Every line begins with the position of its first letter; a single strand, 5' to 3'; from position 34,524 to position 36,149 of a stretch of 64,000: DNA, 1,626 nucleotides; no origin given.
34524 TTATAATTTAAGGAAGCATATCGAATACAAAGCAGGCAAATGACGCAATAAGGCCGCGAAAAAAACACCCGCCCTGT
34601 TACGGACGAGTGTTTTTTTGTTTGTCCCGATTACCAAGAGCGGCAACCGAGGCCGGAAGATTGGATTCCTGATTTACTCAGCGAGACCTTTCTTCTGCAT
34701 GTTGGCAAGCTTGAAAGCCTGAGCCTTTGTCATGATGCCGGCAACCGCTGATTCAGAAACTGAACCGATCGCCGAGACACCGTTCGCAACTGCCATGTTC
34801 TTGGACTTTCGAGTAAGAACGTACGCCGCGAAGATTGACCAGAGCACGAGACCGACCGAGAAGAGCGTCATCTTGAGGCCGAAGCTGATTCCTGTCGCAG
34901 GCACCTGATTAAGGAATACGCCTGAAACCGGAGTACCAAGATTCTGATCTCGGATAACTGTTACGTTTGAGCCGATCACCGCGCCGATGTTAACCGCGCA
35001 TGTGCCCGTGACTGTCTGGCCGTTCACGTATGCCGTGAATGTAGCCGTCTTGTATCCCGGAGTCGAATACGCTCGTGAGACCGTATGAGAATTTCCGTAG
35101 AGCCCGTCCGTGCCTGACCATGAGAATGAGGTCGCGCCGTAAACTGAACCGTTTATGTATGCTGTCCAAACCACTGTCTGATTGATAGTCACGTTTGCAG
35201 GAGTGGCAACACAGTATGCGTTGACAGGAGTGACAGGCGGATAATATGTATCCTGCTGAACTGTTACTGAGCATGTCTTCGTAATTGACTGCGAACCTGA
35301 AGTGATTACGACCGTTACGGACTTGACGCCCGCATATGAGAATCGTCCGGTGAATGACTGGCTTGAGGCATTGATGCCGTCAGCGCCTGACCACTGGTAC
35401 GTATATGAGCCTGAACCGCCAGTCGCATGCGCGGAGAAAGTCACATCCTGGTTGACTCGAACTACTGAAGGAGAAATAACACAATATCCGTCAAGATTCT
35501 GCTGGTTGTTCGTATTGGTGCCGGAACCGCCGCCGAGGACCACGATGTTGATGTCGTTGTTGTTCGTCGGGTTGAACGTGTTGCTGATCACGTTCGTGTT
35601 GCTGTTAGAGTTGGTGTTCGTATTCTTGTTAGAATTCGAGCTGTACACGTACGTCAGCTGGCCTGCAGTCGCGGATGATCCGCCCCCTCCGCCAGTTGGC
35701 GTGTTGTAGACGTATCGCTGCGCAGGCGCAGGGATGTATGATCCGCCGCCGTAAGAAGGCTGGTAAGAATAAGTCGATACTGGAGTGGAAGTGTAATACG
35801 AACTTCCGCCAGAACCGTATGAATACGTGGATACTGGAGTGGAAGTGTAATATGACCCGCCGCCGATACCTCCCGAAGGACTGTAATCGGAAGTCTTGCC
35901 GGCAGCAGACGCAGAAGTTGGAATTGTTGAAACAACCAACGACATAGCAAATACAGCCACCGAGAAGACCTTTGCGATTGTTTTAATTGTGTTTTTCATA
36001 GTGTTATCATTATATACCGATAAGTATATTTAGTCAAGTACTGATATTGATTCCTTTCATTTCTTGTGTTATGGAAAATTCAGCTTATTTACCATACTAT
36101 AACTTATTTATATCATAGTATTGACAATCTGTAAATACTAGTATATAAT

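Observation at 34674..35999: Sortase substrates with a noncanonical (V/I)PATG signal and an unusually long, conserved cytoplasmic tail (paralog pair with 54224-55504)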

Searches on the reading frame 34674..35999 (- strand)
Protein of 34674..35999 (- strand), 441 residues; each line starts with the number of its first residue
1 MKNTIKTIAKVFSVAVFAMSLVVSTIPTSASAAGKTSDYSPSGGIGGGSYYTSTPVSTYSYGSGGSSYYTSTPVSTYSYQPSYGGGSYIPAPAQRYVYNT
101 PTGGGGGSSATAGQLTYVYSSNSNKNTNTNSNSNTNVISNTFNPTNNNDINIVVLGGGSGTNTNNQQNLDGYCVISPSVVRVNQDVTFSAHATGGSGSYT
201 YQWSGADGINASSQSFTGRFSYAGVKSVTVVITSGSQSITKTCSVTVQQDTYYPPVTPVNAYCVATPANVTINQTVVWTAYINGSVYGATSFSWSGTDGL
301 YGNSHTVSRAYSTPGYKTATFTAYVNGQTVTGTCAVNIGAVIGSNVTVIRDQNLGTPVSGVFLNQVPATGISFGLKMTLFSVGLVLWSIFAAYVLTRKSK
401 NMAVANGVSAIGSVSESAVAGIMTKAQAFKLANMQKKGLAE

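Call 4: search_protein_families(library=pfam, proteins=[window:34674-35999:-], max_evalue=0.1)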
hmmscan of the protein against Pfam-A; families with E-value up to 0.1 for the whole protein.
window:34674-35999:- (441 aa): 2 families
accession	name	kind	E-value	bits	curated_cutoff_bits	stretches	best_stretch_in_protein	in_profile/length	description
PF18911.6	PKD_4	-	1.3e-05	25.6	27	2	179-247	13-83/85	PKD domain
PF00801.26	PKD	-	0.0025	18.2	23.5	1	176-247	7-80/80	PKD domain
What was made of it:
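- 34674..35999 (-): Gene A, 441 aa: signal peptide, Gly/Ser/Tyr/Thr-rich repeats, two PKD-like domains, C-terminal sorting module. Weak PKD hits below Pfam's cut-off in call 4.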

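Call 5: search_protein_families(library=ncbifam, proteins=[window:34674-35999:-], max_evalue=1)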
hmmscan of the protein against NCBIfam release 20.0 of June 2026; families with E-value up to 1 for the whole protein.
window:34674-35999:- (441 aa): 0 families

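Call 9: find_encoding_contigs(protein=window:34674-35999:-, flank=3000, max_places=4)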
Protein window:34674-35999:- (441 aa): 2 contigs read that carry it; 2 places shown.
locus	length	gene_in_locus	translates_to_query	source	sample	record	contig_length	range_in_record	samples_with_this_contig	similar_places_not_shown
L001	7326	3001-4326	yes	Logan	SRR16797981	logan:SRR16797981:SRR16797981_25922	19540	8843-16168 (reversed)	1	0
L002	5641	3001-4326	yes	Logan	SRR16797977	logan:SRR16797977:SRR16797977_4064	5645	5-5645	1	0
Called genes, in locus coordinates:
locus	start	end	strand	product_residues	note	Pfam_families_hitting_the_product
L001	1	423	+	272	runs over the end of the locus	PF04203:Sortase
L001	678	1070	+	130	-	-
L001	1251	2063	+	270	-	PF03734:YkuD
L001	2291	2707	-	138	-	-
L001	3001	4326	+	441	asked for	PF18911:PKD_4 (faint)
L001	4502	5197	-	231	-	PF03167:UDG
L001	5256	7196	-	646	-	PF07973:tRNA_SAD, PF00587:tRNA-synt_2b, PF03129:HGTP_anticodon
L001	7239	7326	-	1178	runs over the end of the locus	PF02811:PHP, PF07733:DNA_pol3_alpha, PF17657:DNA_pol3_finger, PF14579:HHH_6, PF01336:tRNA_anti-codon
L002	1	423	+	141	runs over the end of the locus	?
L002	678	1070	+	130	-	-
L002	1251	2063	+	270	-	PF03734:YkuD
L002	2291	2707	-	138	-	-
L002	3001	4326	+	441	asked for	PF18911:PKD_4 (faint)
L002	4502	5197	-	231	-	PF03167:UDG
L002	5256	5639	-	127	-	?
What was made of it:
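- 34674..35999 (-): The same gene is called on two public contigs (call 9).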

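Call 63: search_protein_families(library=phrogs, proteins=[window:34674-35999:-], max_evalue=0.01)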
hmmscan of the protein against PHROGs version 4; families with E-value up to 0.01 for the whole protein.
window:34674-35999:- (441 aa): 0 families
